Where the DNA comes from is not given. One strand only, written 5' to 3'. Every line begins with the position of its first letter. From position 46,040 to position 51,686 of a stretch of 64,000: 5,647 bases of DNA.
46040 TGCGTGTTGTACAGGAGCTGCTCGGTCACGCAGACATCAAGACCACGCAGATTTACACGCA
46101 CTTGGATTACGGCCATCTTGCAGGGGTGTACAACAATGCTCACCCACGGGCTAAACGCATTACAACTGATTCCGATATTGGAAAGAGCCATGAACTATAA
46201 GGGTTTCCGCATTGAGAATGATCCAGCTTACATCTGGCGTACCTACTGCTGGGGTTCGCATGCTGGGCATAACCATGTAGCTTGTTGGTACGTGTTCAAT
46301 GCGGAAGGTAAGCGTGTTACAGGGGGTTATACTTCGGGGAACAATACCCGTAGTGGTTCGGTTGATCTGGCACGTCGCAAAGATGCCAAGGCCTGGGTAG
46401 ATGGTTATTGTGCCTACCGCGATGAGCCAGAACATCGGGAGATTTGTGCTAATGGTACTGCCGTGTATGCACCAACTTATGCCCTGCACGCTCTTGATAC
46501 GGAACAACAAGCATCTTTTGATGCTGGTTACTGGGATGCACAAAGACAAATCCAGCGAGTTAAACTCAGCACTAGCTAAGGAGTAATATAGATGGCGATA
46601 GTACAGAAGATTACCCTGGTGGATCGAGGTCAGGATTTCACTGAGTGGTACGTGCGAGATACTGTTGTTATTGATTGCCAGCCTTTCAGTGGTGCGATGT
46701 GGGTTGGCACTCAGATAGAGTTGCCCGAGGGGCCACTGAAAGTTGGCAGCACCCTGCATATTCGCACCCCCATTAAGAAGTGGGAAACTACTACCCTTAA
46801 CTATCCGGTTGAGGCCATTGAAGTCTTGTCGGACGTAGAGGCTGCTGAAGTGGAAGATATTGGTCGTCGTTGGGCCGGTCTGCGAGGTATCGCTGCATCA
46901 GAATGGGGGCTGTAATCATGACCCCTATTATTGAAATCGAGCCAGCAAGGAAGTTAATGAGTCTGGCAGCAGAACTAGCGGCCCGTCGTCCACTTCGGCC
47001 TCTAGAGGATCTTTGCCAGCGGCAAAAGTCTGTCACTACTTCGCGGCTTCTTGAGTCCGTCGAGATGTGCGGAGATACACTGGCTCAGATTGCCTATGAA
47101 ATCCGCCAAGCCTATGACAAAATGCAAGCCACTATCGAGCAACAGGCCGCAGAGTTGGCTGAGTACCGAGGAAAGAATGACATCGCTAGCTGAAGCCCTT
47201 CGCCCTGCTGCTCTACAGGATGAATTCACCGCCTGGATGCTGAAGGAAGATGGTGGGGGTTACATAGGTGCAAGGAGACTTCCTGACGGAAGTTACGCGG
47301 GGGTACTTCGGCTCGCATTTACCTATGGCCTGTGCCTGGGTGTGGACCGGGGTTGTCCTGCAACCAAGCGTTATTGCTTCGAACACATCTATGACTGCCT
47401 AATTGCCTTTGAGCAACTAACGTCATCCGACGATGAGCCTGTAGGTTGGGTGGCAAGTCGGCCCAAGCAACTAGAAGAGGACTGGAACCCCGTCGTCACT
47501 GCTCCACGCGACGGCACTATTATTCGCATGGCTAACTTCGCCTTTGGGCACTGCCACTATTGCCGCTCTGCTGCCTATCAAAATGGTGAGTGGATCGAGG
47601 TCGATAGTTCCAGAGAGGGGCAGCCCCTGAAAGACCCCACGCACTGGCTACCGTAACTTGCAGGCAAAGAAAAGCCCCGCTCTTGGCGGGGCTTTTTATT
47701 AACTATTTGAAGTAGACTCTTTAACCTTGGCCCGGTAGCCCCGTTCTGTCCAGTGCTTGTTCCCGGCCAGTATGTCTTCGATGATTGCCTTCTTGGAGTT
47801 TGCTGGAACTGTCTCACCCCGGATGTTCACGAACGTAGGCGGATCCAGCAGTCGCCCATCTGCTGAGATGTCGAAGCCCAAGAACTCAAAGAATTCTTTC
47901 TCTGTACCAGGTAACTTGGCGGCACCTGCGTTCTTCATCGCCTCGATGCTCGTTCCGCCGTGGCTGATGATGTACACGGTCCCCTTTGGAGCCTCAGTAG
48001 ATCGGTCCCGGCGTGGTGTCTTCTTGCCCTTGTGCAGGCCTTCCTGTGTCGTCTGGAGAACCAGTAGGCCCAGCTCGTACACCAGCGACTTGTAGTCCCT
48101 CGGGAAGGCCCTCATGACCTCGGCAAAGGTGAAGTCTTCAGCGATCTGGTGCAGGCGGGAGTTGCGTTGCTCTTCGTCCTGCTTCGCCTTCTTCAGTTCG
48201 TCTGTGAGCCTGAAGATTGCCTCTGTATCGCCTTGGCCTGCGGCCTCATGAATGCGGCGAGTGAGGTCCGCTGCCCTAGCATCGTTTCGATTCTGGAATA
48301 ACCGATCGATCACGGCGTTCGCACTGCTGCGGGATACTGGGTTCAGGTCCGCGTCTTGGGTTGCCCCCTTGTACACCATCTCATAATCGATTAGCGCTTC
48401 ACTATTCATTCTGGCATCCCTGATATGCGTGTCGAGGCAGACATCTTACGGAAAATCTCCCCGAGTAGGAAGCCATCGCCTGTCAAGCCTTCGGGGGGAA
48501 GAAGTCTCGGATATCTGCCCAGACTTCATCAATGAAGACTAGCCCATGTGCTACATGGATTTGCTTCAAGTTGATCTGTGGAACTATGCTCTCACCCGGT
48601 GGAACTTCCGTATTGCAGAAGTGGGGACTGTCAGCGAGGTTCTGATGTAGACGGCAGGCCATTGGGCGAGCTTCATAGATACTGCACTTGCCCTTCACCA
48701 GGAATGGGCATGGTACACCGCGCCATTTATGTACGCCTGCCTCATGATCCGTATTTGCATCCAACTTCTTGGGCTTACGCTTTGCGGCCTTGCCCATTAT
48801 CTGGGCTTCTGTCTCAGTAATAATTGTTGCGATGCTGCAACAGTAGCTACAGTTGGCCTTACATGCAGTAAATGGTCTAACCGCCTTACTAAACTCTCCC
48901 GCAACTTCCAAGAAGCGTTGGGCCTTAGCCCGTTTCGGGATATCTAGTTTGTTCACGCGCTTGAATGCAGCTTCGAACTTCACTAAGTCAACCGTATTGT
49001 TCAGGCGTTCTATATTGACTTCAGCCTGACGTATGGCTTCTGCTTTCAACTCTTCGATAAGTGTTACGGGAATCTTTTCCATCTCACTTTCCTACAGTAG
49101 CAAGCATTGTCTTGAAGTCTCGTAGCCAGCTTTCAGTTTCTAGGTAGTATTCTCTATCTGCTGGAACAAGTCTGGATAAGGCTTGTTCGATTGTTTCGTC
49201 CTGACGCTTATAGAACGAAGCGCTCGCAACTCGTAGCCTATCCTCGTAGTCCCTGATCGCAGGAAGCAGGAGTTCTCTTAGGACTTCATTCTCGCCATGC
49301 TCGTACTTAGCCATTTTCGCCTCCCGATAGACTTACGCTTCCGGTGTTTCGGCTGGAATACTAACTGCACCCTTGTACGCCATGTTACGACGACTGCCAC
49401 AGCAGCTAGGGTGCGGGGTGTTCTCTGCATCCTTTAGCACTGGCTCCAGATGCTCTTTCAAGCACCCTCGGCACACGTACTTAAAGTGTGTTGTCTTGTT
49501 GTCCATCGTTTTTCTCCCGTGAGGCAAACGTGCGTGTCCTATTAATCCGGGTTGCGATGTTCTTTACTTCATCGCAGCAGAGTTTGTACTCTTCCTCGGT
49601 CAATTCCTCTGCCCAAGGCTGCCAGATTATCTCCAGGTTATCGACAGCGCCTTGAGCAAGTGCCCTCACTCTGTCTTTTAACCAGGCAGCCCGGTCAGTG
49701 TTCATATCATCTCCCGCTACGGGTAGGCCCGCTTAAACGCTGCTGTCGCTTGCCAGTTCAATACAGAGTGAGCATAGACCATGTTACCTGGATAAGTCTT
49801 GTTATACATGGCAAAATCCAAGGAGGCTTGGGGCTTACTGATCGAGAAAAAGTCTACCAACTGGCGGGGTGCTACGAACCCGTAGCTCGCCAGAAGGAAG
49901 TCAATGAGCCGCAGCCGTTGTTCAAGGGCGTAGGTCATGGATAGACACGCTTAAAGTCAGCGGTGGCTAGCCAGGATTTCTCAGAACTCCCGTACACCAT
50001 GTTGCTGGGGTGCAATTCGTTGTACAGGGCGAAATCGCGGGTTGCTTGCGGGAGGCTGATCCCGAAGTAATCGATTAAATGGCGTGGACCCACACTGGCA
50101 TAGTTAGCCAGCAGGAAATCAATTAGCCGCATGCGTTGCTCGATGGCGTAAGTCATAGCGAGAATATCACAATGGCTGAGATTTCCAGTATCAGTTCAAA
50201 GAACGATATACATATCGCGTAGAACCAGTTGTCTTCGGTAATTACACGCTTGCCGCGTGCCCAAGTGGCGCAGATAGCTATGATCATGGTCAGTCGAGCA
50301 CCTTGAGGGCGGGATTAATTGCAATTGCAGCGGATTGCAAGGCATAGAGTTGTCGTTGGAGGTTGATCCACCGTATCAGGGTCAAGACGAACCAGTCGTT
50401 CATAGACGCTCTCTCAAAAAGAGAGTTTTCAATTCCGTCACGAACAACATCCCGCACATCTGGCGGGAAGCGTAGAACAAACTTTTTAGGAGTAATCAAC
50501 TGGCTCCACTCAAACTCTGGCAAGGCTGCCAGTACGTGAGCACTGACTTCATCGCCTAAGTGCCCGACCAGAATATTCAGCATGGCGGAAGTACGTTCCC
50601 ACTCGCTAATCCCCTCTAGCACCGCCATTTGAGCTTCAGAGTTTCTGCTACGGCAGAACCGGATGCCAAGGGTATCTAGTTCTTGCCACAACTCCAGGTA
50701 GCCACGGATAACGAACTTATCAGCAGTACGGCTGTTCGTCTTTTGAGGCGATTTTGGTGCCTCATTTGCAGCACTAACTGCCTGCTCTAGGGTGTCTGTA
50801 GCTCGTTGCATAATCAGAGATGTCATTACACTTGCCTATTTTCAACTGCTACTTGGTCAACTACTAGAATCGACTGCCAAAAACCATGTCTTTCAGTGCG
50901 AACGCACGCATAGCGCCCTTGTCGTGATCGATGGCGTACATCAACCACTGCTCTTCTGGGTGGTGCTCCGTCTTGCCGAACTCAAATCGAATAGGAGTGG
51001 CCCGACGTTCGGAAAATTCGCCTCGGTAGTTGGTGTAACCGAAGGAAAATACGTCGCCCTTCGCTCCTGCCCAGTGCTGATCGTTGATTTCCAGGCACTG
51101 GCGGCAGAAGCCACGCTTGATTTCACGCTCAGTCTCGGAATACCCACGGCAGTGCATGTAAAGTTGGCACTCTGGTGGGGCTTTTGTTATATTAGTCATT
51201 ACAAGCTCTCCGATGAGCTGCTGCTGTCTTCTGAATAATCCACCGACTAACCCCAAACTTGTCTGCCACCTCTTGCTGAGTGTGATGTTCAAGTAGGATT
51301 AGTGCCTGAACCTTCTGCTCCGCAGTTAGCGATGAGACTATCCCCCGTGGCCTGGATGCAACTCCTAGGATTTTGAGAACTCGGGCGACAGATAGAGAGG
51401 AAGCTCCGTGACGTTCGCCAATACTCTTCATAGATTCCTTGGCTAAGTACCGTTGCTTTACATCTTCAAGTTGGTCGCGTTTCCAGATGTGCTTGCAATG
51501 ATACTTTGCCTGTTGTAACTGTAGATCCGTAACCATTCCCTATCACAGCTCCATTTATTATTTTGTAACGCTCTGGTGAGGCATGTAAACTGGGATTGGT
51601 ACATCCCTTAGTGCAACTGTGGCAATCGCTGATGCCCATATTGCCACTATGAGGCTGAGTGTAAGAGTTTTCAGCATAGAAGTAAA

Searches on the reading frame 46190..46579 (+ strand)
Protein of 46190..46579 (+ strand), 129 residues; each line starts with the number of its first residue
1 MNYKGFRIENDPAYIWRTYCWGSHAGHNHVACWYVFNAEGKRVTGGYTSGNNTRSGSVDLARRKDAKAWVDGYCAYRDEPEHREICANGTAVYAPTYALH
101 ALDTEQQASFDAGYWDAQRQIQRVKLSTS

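Call 74: search_protein_families(library=pfam, proteins=[window:46190-46579:+], max_evalue=0.05)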
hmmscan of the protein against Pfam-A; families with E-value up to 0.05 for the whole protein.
window:46190-46579:+ (129 aa): 1 family
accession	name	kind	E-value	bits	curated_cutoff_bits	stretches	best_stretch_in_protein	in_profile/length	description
PF22618.1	RskA_N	-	0.036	14.7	27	0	94-112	5-23/48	Anti-sigma-K factor RskA, N-terminal domain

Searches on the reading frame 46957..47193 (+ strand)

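Call 74: search_protein_families(library=pfam, proteins=[window:46957-47193:+], max_evalue=0.05)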
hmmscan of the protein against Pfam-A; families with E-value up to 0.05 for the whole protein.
window:46957-47193:+ (78 aa): 1 family
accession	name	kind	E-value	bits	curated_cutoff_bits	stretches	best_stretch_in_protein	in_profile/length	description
PF17511.7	Mobilization_B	-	0.013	16.4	27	1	23-69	8-54/136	Mobilization protein B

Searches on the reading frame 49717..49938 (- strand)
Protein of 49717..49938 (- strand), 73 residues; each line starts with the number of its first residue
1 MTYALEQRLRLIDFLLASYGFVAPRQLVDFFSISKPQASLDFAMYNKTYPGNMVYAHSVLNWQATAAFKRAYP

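Call 29: search_protein_families(library=pfam, proteins=[window:49717-49938:-], max_evalue=0.05)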
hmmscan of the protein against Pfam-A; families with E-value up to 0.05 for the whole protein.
window:49717-49938:- (73 aa): 0 families

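Call 86: search_protein_families(library=phrogs, proteins=[window:49717-49938:-], max_evalue=0.01)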
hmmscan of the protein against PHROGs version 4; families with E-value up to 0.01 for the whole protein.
window:49717-49938:- (73 aa): 0 families

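Call 95: search_solved_structures(query=window:49717-49938:-, max_evalue=1, show_alignments=4)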
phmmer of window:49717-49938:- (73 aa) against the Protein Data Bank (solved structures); distinct sequences matched with E-value up to 1: 7.
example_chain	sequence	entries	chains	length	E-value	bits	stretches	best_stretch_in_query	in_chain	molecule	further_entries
7tb5_A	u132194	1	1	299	3.4e-08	37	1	4-73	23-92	WYL domain-containing protein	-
7tb6_A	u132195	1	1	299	6.9e-05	26.5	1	5-69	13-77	S. maltophilia CapW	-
7qfz_A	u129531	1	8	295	0.0018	22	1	3-58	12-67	WYL domain-containing protein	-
7t8k_A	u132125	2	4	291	0.0058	20.4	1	7-69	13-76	BrxR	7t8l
9c5g_A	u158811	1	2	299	0.4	14.6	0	7-68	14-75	CapW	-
4odb_A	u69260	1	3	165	0.6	14.1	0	36-67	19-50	Outer capsid protein sigma-1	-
5mhs_A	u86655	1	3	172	0.67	13.9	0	35-67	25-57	Outer capsid protein sigma-1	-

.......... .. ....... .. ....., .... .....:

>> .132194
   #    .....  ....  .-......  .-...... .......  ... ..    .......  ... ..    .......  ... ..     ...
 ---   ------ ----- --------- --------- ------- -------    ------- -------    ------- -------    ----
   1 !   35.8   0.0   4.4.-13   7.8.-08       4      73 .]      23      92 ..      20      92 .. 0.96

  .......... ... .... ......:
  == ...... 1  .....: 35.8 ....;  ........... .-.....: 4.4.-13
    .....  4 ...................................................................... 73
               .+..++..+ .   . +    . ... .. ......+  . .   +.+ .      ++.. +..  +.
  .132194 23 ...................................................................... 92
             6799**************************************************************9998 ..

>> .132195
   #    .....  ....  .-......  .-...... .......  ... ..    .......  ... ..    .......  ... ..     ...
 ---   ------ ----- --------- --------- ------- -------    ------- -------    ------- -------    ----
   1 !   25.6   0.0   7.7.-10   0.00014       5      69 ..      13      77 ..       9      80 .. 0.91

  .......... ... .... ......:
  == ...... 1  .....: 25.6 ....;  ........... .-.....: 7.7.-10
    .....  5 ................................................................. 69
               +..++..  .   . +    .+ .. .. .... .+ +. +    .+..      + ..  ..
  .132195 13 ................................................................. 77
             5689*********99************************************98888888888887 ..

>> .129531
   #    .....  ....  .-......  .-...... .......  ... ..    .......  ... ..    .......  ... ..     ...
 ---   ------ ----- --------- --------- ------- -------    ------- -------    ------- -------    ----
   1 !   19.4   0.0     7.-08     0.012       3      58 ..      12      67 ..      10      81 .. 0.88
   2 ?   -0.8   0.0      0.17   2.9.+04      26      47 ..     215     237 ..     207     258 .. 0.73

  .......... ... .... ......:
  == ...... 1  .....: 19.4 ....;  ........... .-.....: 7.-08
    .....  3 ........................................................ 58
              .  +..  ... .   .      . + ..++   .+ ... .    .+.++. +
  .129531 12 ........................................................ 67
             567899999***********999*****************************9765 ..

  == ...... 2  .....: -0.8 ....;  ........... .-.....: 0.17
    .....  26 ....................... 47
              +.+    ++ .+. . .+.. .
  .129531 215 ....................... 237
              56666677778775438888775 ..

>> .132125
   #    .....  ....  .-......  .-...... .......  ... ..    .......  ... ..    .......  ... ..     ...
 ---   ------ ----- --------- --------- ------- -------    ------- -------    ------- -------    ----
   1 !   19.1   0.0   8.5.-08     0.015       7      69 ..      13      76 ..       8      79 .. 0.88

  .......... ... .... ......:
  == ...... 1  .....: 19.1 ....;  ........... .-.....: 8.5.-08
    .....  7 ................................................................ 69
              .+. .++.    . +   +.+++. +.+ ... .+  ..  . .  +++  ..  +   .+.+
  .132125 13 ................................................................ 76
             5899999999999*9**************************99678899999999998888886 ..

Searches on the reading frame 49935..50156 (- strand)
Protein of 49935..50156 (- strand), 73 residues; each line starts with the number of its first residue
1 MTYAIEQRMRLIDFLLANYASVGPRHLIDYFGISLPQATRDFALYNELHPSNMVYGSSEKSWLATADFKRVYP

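Call 29: search_protein_families(library=pfam, proteins=[window:49935-50156:-], max_evalue=0.05)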
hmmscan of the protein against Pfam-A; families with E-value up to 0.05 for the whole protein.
window:49935-50156:- (73 aa): 0 families

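Call 84: search_solved_structures(query=window:49935-50156:-, max_evalue=5)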
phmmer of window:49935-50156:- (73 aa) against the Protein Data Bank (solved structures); distinct sequences matched with E-value up to 5: 7.
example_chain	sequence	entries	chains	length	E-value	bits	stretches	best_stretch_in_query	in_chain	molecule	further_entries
7tb5_A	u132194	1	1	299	1.9e-08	37.5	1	5-73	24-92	WYL domain-containing protein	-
7tb6_A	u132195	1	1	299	1.1e-07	35.2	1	6-71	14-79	S. maltophilia CapW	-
7qfz_A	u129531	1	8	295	6.8e-06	29.5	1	4-71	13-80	WYL domain-containing protein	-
7t8k_A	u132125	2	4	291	0.0027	21.2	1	7-71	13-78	BrxR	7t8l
9c5g_A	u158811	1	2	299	0.097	16.3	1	8-69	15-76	CapW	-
2rvc_A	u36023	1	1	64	0.58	13.9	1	6-61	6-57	Interferon-inducible and double-stranded-dependent eIF-2kinase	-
4kmf_A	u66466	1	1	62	0.69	13.6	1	7-61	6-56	Interferon-inducible and double-stranded-dependent eIF-2kinase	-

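Call 86: search_protein_families(library=phrogs, proteins=[window:49935-50156:-], max_evalue=0.01)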
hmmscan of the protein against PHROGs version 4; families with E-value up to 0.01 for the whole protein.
window:49935-50156:- (73 aa): 0 families

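Call 101: find_homologous_proteins(query=window:49935-50156:-, max_evalue=0.001)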
Query window:49935-50156:- (73 aa): 11 proteins with E <= 0.001 among 11 candidates.
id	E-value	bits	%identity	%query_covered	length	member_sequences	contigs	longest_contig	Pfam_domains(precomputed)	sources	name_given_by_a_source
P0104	3.6e-42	159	100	100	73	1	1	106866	PF26109.1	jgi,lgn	jgi:predicted DNA-binding transcriptional regulator YafY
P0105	4.6e-30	120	75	100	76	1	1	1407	PF26109.1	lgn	-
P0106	3.9e-29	117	75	100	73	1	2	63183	PF26109.1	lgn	-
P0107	8.1e-27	110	71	100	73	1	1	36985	PF26109.1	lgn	-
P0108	9.6e-26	107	69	99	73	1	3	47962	PF26109.1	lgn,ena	-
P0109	3.5e-22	95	63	100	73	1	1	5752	PF26109.1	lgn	-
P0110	6.0e-20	88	56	100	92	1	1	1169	PF26109.1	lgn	-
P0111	2.0e-18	83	54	99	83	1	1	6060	PF26109.1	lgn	-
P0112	6.4e-18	82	57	99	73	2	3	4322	PF26109.1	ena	-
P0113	3.1e-17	80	57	99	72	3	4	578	PF26109.1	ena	-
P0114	1.1e-12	65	49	100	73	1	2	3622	PF26109.1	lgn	-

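Call 102: find_encoding_contigs(protein=P0107, flank=10000, max_places=2)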
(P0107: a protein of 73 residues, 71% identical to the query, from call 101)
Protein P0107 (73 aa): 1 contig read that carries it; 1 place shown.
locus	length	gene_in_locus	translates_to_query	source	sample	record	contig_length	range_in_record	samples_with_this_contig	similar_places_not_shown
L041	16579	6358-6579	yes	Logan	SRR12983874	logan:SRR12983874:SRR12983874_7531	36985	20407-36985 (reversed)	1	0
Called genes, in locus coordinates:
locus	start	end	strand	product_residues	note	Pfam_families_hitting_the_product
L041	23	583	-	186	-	PF10991:Enc34_ssDNA-bd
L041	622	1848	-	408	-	PF10926:DUF2800, PF12705:PDDEXK_1 (weak)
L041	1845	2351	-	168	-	-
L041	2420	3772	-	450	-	PF00176:SNF2-rel_dom, PF04851:ResIII (faint), PF00271:Helicase_C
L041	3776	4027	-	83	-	-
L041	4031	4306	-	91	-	-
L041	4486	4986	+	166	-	-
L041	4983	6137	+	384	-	PF00589:Phage_integrase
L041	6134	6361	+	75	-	-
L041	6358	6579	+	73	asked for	PF26109:WHD_BrxR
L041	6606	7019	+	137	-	PF22055:MvaT_DBD (weak)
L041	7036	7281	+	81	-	-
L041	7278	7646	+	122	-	-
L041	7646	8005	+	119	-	-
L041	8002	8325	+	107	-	-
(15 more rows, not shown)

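Call 103: find_encoding_contigs(protein=P0108, flank=10000, max_places=3)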
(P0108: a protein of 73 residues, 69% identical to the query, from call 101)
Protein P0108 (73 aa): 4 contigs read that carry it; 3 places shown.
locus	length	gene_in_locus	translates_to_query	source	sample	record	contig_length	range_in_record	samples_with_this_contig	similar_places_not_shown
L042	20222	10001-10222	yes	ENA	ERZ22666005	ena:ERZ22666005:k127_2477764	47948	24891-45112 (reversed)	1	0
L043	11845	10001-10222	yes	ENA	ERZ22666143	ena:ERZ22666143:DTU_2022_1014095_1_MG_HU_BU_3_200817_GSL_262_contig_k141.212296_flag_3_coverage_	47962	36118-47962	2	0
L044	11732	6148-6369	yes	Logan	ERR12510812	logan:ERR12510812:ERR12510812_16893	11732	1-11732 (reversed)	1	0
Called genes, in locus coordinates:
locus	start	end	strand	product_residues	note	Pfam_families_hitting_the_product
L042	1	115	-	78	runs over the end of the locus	-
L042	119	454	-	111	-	-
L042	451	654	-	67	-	-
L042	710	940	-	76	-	-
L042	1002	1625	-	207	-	PF01656:CbiA (weak), PF13614:AAA_31 (faint)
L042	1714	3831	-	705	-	PF00476:DNA_pol_A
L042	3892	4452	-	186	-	PF10991:Enc34_ssDNA-bd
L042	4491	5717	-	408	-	PF10926:DUF2800, PF12705:PDDEXK_1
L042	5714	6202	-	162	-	-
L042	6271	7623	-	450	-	PF00176:SNF2-rel_dom, PF04851:ResIII (faint), PF00271:Helicase_C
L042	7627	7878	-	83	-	-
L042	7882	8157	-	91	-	-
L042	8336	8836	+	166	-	-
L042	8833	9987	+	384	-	PF00589:Phage_integrase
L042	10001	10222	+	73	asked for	PF26109:WHD_BrxR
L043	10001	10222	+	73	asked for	PF26109:WHD_BrxR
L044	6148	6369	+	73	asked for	PF26109:WHD_BrxR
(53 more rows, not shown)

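Call 111: find_encoding_contigs(protein=P0106, flank=10000, max_places=2)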
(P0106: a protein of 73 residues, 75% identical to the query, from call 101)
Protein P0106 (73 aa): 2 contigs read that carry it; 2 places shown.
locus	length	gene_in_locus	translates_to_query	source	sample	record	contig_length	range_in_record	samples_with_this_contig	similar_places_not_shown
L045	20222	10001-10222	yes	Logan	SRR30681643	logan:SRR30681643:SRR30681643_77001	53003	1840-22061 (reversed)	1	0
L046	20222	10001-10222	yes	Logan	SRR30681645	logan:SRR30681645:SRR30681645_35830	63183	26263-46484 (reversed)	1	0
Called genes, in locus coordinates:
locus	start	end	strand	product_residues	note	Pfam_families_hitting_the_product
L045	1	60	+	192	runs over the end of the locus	-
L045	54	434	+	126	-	-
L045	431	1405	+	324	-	PF02511:Thy1 (faint)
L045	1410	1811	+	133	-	-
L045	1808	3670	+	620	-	PF00317:Ribonuc_red_lgN (weak), PF02867:Ribonuc_red_lgC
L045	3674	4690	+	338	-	PF00268:Ribonuc_red_sm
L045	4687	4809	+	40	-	-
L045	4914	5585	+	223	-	PF00149:Metallophos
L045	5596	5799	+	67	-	-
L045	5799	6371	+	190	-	-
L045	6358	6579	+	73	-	-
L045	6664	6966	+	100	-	-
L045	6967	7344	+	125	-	-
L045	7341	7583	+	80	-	-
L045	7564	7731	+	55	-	-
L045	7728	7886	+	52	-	-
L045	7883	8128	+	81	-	-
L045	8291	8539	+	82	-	-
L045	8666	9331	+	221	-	-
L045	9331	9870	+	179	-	PF03869:Arc (weak)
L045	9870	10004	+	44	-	-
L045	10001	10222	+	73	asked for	PF26109:WHD_BrxR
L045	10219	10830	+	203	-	PF03692:CxxCxxCC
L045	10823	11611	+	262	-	-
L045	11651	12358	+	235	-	-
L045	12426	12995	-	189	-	-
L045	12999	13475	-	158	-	-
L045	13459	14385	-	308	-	PF02899:Phage_int_SAM_1, PF00589:Phage_integrase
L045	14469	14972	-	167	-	-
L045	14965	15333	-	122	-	-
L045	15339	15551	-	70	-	-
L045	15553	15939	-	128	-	-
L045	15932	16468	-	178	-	PF04957:RMF (weak)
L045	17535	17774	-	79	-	-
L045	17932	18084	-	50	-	-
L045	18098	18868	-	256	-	-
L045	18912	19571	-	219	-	-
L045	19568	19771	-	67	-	-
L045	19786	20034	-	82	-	-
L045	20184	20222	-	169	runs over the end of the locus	-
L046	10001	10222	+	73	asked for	PF26109:WHD_BrxR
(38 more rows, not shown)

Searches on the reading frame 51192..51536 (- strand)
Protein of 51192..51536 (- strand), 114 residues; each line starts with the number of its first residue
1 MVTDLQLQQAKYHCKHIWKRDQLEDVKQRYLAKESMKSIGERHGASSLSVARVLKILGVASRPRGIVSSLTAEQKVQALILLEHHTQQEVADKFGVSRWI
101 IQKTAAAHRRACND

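Call 29: search_protein_families(library=pfam, proteins=[window:51192-51536:-], max_evalue=0.05)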
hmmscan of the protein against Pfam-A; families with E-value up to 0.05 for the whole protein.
window:51192-51536:- (114 aa): 6 families
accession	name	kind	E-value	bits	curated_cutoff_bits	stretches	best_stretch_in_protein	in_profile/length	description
PF04545.22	Sigma70_r4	-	2.9e-05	23.9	24.1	1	73-98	9-34/50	Sigma-70, region 4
PF19575.5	HTH_58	-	0.00048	20.4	23.8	1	20-65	12-58/62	Helix-turn-helix domain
PF13384.12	HTH_23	-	0.0012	19.1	24.6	1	70-98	2-31/50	Homeodomain-like domain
PF13518.12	HTH_28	-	0.0053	17.3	25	0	81-98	8-26/52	Helix-turn-helix domain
PF13542.12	HTH_Tnp_ISL3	-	0.012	15.6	27.4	0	77-101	19-43/51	Helix-turn-helix domain of transposase family ISL3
PF01381.28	HTH_3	-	0.018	15.5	23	0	82-103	7-28/55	Helix-turn-helix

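Call 85: search_solved_structures(query=window:51192-51536:-, max_evalue=5)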
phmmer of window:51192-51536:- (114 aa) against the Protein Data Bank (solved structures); distinct sequences matched with E-value up to 5: 3.
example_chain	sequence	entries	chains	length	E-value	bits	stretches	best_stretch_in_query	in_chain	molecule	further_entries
7yyg_A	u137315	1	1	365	0.68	13.8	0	21-82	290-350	Putative outer protein N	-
1ttv_A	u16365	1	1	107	0.92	13.4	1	7-69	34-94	Ubiquitin-protein ligase E3 Mdm2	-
2iik_A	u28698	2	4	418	1.3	12.9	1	40-101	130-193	3-ketoacyl-CoA thiolase, peroxisomal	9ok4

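Call 86: search_protein_families(library=phrogs, proteins=[window:51192-51536:-], max_evalue=0.01)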
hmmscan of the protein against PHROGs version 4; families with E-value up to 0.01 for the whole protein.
window:51192-51536:- (114 aa): 7 families
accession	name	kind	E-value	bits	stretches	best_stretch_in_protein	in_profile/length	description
phrog_664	-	DNA, RNA and nucleotide metabolism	3e-05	25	1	11-104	30-120/210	DNA binding protein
phrog_8446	-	DNA, RNA and nucleotide metabolism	0.00016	22.4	1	14-104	10-92/211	HNH endonuclease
phrog_6223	-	transcription regulation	0.00059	20.9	0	24-55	5-39/73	transcriptional repressor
phrog_323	-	transcription regulation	0.00075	20.1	1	14-110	93-190/319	transcriptional regulator, D5-like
phrog_4538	-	unknown function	0.0013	18.7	1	18-70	353-405/447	-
phrog_20467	-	DNA, RNA and nucleotide metabolism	0.0052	17.7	0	69-104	61-98/112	HNH endonuclease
phrog_7168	-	DNA, RNA and nucleotide metabolism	0.0089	16.5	0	10-104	172-259/284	homing endonuclease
